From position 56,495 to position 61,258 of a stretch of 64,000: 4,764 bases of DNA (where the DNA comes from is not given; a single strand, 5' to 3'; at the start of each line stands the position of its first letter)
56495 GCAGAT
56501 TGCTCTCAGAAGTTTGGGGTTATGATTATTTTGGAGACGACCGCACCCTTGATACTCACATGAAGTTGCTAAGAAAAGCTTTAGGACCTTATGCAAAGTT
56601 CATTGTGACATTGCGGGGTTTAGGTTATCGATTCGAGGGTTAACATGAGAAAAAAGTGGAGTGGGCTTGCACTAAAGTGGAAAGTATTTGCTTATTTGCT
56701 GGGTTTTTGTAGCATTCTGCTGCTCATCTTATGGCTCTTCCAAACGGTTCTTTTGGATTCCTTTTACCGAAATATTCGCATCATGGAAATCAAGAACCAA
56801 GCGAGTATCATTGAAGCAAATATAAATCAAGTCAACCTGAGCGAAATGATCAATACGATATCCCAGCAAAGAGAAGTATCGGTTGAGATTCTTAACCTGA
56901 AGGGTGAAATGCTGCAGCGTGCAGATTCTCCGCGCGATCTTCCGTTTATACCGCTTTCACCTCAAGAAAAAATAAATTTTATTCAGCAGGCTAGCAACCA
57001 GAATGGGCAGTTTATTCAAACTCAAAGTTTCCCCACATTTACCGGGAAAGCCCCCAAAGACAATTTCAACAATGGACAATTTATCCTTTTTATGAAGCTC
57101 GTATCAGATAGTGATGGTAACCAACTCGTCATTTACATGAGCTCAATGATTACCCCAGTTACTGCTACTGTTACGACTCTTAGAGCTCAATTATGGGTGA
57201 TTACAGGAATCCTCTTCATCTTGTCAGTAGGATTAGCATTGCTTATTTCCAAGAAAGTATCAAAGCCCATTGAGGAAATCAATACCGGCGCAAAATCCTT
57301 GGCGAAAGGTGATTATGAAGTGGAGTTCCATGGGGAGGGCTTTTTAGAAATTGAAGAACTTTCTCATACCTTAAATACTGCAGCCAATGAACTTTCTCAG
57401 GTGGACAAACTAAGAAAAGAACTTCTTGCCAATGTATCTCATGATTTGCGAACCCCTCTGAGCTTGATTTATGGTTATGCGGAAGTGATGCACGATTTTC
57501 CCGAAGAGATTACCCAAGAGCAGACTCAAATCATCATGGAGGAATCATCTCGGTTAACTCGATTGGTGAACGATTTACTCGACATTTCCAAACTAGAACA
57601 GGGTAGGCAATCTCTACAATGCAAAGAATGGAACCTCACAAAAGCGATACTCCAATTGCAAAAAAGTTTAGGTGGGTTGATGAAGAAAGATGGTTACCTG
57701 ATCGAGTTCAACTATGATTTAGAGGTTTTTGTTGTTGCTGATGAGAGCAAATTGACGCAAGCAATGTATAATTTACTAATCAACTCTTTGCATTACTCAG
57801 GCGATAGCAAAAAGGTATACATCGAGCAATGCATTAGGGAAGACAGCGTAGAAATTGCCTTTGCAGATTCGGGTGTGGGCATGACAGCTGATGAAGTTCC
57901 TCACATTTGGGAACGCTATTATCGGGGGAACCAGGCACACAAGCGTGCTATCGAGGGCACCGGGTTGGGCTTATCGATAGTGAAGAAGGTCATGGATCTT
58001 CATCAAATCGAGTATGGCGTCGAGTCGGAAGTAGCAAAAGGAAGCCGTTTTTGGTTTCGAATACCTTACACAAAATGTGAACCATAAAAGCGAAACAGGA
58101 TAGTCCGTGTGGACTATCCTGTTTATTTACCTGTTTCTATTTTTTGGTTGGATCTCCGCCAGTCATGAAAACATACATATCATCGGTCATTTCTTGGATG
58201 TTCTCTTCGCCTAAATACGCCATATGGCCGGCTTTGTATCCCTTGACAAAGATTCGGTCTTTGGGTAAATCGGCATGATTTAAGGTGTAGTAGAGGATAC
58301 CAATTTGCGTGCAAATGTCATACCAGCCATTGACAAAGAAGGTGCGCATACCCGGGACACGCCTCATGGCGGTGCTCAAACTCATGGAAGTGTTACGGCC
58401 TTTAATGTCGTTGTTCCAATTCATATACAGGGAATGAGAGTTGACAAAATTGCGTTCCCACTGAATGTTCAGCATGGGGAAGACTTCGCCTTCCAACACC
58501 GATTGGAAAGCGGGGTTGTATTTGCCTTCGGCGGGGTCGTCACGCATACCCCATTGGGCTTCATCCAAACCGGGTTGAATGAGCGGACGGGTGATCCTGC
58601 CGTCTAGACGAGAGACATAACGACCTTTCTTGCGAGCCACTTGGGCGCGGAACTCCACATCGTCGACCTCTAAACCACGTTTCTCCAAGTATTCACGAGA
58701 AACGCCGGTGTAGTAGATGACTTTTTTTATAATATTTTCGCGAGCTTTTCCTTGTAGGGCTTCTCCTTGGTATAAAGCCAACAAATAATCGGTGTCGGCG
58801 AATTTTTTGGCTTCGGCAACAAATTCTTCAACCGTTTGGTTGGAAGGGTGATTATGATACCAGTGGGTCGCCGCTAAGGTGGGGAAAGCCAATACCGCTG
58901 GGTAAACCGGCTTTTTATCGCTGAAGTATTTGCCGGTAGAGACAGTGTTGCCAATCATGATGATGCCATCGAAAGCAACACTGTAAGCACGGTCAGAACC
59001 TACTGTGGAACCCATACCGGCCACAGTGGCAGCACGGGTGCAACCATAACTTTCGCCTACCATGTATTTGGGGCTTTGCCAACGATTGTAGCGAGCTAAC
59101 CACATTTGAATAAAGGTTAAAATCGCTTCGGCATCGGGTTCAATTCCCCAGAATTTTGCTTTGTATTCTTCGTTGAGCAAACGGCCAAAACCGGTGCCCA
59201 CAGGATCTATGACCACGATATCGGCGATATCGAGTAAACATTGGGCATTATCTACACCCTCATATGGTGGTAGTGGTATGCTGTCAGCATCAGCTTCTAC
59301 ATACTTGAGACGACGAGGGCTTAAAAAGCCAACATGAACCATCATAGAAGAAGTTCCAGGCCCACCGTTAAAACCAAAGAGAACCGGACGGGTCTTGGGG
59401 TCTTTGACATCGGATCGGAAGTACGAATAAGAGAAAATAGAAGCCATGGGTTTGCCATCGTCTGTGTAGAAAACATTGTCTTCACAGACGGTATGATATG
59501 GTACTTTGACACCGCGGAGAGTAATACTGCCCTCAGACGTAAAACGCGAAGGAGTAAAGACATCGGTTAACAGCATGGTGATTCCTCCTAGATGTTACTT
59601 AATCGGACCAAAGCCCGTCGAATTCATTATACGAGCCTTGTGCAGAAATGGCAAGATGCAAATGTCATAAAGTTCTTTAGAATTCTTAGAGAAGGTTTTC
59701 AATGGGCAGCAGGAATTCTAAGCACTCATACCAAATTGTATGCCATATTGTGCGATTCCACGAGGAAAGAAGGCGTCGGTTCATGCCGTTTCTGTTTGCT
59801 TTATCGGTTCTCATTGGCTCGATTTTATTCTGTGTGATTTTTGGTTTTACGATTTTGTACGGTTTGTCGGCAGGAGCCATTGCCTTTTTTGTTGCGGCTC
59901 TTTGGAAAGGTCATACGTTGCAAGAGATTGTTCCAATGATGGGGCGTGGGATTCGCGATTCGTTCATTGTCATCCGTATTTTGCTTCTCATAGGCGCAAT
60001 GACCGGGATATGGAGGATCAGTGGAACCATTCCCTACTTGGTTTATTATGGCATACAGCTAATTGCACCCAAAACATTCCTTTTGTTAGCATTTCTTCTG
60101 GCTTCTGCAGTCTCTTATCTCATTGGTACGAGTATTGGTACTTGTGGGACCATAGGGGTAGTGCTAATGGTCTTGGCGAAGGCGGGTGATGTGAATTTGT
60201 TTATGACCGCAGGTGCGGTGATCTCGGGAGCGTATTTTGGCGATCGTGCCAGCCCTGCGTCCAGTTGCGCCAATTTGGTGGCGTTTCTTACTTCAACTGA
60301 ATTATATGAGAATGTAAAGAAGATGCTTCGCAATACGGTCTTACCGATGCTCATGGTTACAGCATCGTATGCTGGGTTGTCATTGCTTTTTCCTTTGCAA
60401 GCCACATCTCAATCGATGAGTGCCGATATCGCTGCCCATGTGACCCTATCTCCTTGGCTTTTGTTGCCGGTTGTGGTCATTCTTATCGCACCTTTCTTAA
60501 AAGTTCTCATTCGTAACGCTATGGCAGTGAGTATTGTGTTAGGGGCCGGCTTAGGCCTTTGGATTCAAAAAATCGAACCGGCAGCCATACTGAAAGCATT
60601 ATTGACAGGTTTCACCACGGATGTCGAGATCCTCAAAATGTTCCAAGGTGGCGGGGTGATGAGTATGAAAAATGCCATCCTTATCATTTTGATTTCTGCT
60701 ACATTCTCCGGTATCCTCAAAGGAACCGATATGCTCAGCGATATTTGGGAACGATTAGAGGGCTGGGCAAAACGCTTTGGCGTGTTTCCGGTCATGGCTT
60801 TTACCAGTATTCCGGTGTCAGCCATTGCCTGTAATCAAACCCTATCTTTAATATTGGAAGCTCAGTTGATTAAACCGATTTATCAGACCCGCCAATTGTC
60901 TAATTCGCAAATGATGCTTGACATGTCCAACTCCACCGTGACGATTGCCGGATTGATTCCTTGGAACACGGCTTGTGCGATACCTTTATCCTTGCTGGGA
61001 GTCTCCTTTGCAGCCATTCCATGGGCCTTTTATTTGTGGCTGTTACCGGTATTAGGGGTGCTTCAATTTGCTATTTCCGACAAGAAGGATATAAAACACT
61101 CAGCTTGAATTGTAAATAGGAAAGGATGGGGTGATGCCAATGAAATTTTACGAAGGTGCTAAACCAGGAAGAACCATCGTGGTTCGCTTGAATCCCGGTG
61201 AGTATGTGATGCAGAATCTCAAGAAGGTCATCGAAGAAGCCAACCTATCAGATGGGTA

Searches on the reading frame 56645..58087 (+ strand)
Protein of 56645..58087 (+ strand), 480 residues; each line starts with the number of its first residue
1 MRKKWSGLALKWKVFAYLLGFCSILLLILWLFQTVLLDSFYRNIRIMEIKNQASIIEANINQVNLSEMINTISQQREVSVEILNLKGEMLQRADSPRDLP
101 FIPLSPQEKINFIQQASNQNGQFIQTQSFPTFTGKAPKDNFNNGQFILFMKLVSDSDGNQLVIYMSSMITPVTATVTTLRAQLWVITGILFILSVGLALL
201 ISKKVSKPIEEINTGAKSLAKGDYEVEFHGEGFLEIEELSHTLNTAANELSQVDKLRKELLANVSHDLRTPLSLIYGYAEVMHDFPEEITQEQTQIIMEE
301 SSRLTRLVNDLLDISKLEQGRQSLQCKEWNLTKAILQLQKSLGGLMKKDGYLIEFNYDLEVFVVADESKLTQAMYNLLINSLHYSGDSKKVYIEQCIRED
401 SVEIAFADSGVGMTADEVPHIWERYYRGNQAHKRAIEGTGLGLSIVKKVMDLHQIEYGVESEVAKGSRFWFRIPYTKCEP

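Call 92: search_protein_families(library=pfam, proteins=[window:56645-58087:+], max_evalue=0.001)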
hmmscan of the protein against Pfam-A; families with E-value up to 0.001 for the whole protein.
window:56645-58087:+ (480 aa): 3 families
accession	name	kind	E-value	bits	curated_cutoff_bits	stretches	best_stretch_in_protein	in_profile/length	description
PF02518.31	HATPase_c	-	4.5e-22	79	26.4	1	366-476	2-110/111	Histidine kinase-, DNA gyrase B-, and HSP90-like ATPase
PF00512.31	HisKA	-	6.8e-20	71.3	26.9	1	257-320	2-66/66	His Kinase A (phospho-acceptor) domain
PF00672.30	HAMP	-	4.3e-06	27.4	25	1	200-251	1-52/53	HAMP domain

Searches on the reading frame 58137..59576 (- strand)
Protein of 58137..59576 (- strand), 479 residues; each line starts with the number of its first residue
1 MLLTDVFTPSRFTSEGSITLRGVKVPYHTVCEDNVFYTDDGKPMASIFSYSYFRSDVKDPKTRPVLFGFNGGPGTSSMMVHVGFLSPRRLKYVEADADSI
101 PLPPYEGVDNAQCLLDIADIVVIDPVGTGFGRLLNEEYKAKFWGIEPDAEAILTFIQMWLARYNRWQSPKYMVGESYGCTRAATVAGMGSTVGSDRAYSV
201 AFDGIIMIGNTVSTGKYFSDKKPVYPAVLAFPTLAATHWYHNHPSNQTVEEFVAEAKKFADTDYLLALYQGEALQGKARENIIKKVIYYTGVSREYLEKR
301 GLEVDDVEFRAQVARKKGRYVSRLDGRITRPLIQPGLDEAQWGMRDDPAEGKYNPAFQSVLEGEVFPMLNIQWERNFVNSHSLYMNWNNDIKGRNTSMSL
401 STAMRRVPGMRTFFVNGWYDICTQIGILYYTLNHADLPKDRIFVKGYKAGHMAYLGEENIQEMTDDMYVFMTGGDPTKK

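Call 92: search_protein_families(library=pfam, proteins=[window:58137-59576:-], max_evalue=0.001)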
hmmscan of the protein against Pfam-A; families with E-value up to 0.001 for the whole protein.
window:58137-59576:- (479 aa): 1 family
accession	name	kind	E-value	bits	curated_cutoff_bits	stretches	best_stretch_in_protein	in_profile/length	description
PF00450.28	Peptidase_S10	-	1.4e-09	38.3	21.9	1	52-187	29-155/420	Serine carboxypeptidase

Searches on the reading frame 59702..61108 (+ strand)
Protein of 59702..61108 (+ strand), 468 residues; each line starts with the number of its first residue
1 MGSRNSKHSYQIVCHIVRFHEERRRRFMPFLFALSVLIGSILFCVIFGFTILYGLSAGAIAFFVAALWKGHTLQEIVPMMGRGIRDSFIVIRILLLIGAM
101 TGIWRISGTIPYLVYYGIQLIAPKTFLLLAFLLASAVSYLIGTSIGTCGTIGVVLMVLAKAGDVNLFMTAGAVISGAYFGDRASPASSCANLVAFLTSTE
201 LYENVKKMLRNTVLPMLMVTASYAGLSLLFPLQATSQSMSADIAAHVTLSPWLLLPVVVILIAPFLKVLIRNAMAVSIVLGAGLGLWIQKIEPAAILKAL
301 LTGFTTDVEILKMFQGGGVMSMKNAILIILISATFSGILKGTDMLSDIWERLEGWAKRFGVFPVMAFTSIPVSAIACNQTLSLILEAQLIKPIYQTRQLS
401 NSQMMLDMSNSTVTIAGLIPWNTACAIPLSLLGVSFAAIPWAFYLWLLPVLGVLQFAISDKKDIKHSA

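Call 92: search_protein_families(library=pfam, proteins=[window:59702-61108:+], max_evalue=0.001)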
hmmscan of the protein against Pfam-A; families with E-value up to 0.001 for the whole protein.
window:59702-61108:+ (468 aa): 1 family
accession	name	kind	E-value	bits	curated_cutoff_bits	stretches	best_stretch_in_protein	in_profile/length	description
PF03553.21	Na_H_antiporter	-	6.8e-34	117.9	23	2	176-453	1-296/303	Na+/H+ antiporter family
